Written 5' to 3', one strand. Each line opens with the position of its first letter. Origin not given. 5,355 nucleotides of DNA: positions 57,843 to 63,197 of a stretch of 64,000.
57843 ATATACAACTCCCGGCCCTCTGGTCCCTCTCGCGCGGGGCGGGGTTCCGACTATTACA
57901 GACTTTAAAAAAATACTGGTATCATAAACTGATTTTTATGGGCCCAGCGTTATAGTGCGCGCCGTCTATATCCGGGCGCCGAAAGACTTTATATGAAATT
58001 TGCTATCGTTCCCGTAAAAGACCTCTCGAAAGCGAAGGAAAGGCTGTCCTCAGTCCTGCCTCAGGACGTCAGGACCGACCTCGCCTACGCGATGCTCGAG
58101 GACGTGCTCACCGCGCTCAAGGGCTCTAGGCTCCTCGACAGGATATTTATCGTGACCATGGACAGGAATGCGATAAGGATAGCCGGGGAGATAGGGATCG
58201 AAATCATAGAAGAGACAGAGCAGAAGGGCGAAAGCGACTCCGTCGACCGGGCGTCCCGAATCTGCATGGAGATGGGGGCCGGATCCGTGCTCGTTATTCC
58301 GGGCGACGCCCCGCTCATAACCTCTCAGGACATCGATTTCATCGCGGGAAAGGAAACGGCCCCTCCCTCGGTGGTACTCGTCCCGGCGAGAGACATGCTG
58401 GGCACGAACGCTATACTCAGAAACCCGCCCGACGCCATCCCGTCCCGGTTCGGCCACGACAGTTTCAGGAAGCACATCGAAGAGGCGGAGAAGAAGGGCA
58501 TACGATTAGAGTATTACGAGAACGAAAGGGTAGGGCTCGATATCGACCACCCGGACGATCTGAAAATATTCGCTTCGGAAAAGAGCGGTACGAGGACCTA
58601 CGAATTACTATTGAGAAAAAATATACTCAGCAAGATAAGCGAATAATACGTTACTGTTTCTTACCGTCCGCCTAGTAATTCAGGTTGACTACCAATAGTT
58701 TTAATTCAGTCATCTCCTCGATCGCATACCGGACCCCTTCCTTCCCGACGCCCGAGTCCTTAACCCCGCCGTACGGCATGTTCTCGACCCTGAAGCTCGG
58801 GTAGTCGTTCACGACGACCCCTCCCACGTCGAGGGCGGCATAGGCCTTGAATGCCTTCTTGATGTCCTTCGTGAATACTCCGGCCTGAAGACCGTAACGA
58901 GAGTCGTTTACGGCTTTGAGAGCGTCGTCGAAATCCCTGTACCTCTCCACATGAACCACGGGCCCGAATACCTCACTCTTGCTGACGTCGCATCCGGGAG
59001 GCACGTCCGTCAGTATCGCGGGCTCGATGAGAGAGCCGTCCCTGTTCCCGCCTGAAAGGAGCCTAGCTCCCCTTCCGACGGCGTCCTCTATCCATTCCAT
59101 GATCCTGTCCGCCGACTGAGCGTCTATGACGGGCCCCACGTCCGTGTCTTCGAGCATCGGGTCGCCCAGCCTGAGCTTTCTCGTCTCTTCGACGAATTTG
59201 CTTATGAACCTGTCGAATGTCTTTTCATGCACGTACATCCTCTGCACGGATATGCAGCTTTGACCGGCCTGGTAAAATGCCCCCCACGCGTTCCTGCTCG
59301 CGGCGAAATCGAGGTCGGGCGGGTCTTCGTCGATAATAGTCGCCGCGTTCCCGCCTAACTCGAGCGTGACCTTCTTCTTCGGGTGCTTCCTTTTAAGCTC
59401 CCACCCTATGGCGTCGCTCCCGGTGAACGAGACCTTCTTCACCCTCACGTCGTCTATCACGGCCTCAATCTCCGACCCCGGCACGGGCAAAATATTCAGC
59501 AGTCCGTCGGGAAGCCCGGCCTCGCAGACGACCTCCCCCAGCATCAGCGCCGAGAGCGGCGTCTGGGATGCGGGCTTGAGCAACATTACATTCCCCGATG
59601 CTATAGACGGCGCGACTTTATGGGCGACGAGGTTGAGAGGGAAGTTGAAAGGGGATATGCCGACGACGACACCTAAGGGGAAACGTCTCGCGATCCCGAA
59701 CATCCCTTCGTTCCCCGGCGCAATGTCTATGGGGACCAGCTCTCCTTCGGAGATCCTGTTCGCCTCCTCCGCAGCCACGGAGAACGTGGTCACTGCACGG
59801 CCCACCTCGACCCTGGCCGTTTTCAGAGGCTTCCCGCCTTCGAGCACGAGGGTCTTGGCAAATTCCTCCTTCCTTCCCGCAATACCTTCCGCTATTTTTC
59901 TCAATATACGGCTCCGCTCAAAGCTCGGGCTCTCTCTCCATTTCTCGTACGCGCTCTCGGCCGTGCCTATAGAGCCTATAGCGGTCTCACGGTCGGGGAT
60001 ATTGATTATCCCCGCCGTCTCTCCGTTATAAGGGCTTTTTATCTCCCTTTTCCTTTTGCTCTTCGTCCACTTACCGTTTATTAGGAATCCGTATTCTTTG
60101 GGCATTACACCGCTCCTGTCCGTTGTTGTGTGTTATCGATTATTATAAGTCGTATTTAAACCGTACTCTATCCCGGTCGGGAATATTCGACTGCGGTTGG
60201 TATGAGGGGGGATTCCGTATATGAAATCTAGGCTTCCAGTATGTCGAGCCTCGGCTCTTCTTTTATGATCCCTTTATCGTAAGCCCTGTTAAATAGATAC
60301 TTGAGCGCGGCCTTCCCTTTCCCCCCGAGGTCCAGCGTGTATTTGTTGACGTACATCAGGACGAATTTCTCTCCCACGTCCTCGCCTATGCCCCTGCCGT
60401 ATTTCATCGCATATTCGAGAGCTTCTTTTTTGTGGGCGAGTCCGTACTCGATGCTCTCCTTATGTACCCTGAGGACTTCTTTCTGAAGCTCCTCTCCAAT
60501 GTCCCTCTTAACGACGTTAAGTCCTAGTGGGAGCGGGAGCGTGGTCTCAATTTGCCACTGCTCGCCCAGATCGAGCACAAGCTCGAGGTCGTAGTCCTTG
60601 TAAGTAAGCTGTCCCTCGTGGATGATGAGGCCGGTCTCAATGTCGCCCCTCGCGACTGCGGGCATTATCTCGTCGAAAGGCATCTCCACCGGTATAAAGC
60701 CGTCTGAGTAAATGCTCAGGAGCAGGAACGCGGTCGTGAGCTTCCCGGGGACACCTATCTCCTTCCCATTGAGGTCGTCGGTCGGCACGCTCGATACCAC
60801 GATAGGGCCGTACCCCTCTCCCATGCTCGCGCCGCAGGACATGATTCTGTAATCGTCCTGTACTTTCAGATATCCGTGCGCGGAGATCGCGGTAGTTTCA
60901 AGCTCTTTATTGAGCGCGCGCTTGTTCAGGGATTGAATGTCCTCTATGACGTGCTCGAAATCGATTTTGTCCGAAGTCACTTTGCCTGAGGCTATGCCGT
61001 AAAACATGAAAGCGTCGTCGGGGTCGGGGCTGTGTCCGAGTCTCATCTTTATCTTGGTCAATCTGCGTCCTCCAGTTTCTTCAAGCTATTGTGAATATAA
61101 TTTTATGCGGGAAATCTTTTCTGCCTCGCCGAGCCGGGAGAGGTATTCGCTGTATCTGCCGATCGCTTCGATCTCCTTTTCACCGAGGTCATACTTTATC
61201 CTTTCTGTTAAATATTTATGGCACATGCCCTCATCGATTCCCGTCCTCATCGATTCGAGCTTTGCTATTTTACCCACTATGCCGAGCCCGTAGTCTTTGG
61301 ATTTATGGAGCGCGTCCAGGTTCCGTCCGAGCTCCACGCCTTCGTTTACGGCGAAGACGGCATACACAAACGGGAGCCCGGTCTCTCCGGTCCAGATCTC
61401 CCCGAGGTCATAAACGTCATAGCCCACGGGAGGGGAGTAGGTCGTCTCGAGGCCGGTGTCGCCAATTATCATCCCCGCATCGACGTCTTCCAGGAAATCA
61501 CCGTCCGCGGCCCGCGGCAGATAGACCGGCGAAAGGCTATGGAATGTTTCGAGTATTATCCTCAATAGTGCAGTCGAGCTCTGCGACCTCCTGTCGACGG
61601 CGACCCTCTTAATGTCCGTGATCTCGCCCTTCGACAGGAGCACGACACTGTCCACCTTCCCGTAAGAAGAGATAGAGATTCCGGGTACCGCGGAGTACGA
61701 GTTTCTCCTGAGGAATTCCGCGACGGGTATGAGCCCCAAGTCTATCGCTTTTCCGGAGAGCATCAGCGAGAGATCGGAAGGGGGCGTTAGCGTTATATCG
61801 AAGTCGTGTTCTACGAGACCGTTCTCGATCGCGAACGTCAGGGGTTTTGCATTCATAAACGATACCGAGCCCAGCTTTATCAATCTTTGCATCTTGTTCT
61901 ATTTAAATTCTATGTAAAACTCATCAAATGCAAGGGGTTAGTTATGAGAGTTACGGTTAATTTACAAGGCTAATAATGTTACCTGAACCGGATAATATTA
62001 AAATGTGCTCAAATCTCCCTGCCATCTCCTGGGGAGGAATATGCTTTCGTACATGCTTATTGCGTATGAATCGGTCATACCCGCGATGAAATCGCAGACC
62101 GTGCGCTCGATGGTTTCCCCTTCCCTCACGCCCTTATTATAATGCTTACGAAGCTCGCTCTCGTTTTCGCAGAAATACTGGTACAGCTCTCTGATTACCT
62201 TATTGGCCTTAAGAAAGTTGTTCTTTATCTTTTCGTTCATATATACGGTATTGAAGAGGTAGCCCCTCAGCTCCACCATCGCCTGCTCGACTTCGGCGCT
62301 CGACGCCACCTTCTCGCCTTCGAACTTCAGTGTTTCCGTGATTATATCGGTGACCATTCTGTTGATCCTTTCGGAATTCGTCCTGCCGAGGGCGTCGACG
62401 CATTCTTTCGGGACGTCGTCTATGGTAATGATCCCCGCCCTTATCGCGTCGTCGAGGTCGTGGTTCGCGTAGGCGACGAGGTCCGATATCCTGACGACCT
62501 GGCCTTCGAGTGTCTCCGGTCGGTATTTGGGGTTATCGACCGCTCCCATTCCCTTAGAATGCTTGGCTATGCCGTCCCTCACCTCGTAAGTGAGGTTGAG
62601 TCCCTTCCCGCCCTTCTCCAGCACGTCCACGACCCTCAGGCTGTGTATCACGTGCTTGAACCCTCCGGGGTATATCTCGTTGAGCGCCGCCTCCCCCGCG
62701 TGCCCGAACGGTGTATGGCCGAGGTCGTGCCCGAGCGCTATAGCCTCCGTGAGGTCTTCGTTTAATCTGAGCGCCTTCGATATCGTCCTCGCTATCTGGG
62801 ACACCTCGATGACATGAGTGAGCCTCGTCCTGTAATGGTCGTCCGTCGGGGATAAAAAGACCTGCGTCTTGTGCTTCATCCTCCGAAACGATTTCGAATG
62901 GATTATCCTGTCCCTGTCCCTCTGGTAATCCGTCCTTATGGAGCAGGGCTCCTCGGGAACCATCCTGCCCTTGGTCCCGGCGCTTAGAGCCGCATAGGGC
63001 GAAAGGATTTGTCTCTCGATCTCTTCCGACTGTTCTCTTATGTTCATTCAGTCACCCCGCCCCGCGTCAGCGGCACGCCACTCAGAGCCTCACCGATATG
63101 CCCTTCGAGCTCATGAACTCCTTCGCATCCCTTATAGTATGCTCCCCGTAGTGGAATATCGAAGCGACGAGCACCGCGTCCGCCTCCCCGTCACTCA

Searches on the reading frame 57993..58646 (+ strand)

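Call 68: search_protein_families(library=pfam, proteins=[window:57993-58646:+], max_evalue=0.001)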
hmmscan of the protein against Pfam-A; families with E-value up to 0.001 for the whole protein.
window:57993-58646:+ (217 aa): 2 families
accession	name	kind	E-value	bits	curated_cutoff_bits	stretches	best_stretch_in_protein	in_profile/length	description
PF01983.22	CofC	-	4.4e-32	111.5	22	1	4-207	3-196/217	Guanylyl transferase CofC like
PF12804.13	NTP_transf_3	-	9.7e-07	29.5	27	1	34-134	26-124/160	MobA-like NTP transferase domain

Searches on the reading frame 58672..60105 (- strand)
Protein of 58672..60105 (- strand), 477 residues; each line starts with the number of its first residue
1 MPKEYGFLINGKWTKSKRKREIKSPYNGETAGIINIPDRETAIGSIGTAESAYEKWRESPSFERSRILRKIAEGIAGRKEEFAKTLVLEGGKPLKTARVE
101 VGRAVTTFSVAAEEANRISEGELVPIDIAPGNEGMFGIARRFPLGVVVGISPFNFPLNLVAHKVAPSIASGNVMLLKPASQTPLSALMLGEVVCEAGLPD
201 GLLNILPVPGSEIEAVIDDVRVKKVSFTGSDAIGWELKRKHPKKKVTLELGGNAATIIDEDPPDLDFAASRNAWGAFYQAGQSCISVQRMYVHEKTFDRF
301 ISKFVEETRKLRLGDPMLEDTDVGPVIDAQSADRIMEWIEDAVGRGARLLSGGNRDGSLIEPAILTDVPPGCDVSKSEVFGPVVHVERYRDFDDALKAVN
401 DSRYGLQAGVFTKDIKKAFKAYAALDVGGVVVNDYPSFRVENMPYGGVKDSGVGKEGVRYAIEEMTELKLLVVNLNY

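Call 19: search_protein_families(library=pfam, proteins=[window:58672-60105:-], max_evalue=0.001)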
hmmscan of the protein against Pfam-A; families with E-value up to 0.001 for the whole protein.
window:58672-60105:- (477 aa): 1 family
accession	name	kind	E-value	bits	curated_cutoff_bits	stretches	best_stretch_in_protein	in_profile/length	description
PF00171.27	Aldedh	-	6.6e-144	480.3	23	1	13-469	1-459/461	Aldehyde dehydrogenase family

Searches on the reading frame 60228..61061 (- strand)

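Call 68: search_protein_families(library=pfam, proteins=[window:60228-61061:-], max_evalue=0.001)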
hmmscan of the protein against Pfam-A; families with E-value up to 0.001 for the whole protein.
window:60228-61061:- (277 aa): 1 family
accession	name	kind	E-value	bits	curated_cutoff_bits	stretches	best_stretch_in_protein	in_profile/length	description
PF02621.19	VitK2_biosynth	-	9.6e-75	251.7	26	1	6-261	1-251/252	Menaquinone biosynthesis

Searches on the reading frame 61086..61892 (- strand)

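Call 68: search_protein_families(library=pfam, proteins=[window:61086-61892:-], max_evalue=0.001)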
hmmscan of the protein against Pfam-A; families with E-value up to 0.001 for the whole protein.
window:61086-61892:- (268 aa): 1 family
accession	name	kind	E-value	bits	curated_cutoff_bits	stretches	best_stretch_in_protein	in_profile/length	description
PF02621.19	VitK2_biosynth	-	1.3e-48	166.2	26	1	5-251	1-250/252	Menaquinone biosynthesis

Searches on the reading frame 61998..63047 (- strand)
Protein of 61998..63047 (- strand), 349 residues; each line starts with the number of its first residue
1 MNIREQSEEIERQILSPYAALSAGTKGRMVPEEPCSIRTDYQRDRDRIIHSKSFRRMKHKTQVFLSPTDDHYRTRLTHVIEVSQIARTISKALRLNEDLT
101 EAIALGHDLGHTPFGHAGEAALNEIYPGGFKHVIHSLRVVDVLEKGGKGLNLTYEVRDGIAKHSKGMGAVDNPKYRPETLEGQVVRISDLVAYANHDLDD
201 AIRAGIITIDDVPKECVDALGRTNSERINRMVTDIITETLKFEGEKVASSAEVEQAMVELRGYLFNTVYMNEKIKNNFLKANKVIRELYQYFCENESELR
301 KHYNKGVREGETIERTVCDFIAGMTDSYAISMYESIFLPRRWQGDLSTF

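Call 68: search_protein_families(library=pfam, proteins=[window:61998-63047:-], max_evalue=0.001)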
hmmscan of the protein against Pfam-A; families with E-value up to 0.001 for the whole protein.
window:61998-63047:- (349 aa): 2 families
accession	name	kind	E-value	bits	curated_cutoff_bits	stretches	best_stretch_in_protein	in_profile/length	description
PF13286.11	HD_assoc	-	3.5e-23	82.4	22.2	1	248-334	2-90/91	Phosphohydrolase-associated domain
PF01966.28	HD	-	2.4e-14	54.1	22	1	75-192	1-114/116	HD domain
